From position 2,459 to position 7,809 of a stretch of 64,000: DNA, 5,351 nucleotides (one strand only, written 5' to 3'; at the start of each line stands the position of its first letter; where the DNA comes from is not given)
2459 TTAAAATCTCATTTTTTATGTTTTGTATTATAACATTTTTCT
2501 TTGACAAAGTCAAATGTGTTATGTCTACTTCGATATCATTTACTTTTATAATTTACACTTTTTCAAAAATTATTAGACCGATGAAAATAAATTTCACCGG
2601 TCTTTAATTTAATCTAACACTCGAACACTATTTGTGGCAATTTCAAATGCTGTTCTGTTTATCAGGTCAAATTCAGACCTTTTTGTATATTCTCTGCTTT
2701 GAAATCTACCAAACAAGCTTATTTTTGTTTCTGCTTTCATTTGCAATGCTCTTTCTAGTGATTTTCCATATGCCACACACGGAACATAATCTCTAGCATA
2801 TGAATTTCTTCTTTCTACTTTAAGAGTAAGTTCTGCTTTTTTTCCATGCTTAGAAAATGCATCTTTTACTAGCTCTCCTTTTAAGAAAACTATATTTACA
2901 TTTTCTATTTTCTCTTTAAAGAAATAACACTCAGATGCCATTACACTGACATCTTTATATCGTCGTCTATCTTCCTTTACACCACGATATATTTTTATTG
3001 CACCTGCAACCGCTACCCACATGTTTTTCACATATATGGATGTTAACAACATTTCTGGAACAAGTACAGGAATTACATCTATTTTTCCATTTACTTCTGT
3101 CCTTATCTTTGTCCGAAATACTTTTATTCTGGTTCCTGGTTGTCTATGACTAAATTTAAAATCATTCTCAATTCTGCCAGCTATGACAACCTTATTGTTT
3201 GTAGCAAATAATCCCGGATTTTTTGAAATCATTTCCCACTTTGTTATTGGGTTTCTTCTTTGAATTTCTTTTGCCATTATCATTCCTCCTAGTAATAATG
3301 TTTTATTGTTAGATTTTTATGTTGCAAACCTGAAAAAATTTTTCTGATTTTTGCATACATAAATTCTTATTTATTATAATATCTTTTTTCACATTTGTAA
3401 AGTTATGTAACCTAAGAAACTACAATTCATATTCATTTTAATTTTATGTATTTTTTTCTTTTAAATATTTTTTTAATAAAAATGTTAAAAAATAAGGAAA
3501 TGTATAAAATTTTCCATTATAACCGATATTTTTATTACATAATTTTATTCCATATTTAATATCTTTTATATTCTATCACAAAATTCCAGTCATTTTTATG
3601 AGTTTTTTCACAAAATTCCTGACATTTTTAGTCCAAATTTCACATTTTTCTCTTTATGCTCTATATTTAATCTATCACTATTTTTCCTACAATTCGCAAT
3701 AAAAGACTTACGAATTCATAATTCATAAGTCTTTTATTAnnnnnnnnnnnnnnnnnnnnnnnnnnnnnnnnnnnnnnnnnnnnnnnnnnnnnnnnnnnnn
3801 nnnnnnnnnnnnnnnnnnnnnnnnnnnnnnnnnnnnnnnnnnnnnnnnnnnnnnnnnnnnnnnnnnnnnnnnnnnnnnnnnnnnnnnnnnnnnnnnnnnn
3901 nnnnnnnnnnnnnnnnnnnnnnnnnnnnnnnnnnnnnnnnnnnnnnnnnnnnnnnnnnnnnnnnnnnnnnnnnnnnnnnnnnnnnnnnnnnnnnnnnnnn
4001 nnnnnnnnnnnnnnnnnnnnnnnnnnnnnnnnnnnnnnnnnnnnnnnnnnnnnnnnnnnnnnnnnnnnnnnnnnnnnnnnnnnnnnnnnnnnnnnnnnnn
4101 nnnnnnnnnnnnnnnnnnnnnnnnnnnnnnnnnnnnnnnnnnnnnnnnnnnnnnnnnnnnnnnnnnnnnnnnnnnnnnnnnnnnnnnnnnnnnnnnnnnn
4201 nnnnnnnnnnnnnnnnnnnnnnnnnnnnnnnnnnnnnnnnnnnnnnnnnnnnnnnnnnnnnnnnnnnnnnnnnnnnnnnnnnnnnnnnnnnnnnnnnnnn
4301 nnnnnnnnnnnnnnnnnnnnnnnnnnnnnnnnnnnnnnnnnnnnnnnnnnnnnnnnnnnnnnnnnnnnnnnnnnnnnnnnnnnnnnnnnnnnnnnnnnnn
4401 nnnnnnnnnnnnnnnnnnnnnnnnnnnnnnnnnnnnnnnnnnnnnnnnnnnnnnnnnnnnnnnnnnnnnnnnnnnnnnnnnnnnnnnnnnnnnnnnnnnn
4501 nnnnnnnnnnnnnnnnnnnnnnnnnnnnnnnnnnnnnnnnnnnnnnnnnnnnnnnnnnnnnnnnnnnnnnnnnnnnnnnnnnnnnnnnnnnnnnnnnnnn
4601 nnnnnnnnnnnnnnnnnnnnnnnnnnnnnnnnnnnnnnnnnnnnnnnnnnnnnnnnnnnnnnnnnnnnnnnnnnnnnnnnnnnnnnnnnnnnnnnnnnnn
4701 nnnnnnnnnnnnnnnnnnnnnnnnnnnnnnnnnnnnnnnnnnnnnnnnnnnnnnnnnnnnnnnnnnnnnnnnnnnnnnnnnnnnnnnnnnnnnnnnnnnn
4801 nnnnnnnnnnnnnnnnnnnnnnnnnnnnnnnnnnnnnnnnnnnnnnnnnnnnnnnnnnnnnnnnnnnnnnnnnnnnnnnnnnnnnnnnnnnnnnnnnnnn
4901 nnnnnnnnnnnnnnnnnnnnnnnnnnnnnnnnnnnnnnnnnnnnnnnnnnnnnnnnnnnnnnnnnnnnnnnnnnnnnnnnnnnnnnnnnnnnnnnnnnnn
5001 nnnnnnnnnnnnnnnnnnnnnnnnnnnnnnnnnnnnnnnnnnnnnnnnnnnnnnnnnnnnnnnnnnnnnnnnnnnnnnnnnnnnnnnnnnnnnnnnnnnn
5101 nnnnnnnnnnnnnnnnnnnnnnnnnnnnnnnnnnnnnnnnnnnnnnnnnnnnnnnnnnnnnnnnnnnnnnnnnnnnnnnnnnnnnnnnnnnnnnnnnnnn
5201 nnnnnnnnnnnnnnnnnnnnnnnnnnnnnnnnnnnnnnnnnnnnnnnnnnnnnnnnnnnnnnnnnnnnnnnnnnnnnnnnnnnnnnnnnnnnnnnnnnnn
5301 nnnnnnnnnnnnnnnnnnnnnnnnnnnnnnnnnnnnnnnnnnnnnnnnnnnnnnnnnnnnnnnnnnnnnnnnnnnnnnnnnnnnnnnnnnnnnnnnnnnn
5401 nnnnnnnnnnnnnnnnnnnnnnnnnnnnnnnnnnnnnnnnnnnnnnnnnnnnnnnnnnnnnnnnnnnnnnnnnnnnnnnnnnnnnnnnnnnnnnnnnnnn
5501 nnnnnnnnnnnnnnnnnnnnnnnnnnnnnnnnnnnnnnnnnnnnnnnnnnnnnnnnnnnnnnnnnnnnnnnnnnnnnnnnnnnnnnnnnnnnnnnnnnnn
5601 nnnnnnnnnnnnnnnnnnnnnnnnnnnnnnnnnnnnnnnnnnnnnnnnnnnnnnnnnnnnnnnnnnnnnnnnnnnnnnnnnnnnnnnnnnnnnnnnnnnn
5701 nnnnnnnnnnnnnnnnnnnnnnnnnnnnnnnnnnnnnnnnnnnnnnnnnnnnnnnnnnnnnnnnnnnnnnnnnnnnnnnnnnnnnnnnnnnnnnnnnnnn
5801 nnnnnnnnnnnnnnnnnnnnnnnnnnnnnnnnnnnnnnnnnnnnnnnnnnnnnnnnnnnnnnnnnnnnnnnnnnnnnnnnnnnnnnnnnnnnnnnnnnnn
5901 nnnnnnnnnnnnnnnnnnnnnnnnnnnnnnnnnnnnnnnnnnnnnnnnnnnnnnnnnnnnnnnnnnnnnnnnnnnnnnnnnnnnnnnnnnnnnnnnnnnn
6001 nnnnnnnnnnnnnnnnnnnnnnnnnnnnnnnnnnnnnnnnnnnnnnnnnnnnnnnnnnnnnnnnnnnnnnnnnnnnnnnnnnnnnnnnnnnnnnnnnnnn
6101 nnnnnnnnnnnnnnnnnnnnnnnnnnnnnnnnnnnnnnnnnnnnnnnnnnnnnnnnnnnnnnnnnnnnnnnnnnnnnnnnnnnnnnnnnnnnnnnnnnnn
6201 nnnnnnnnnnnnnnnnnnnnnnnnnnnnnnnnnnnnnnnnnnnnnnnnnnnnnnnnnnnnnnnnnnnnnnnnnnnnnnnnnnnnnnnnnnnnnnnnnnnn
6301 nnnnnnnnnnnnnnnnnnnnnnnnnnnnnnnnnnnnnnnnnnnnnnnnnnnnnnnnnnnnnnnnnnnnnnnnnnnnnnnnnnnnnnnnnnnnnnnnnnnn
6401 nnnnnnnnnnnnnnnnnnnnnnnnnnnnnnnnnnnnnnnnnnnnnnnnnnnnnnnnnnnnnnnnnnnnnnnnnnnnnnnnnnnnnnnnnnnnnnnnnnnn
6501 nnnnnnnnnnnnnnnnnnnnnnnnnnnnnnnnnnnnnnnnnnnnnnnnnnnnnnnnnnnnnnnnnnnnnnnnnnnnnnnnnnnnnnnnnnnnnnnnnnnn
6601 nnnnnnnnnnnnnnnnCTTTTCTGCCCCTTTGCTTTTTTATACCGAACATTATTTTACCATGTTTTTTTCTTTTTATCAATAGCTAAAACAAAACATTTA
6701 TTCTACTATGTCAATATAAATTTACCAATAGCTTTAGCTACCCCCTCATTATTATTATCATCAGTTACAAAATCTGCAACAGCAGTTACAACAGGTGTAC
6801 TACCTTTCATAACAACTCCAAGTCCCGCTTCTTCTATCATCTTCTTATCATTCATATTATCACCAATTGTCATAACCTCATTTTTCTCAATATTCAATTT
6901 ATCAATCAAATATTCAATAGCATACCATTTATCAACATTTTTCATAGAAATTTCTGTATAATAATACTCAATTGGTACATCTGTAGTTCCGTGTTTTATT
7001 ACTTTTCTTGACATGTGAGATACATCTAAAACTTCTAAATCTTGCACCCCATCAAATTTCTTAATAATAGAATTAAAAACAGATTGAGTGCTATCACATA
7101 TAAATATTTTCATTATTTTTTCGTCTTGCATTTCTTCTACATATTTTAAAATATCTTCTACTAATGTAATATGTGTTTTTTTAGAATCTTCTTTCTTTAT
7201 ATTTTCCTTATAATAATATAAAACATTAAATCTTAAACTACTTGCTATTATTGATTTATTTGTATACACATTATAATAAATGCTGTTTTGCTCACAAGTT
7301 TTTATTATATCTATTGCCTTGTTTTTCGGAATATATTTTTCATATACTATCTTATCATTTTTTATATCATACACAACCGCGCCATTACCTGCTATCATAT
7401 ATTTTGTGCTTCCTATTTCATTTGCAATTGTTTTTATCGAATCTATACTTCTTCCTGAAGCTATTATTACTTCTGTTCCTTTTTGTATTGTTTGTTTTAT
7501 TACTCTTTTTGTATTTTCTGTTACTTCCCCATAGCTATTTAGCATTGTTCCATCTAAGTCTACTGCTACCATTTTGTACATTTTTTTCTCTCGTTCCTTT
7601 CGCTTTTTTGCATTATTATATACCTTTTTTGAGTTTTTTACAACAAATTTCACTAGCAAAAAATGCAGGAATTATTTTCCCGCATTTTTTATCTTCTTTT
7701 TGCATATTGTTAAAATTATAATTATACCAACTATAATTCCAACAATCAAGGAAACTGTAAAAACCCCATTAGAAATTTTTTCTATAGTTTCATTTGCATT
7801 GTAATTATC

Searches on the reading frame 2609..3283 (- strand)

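Call 75: search_protein_families(library=pfam, proteins=[window:2609-3283:-], max_evalue=0.001)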
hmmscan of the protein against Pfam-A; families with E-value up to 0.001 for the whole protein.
window:2609-3283:- (224 aa): 1 family
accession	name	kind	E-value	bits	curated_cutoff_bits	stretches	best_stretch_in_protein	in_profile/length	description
PF00436.31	SSB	-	4.1e-06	27.2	26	0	130-221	2-102/104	Single-strand binding protein family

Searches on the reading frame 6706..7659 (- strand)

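Call 75: search_protein_families(library=pfam, proteins=[window:6706-7659:-], max_evalue=0.001)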
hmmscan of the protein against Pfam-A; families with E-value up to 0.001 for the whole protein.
window:6706-7659:- (317 aa): 4 families
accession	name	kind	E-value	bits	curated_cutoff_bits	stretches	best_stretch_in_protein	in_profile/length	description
PF08282.18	Hydrolase_3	-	2.7e-55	188.3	20.9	1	31-311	1-255/255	haloacid dehalogenase-like hydrolase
PF05116.19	S6PP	-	7.3e-13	49.1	20.3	2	240-290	162-212/247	Sucrose-6F-phosphate phosphohydrolase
PF00702.32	Hydrolase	-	3.5e-09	37.8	26.4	1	28-279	1-191/191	haloacid dehalogenase-like hydrolase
PF13419.12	HAD_2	-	4.5e-06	27.3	23.8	0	133-284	12-177/178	Haloacid dehalogenase-like hydrolase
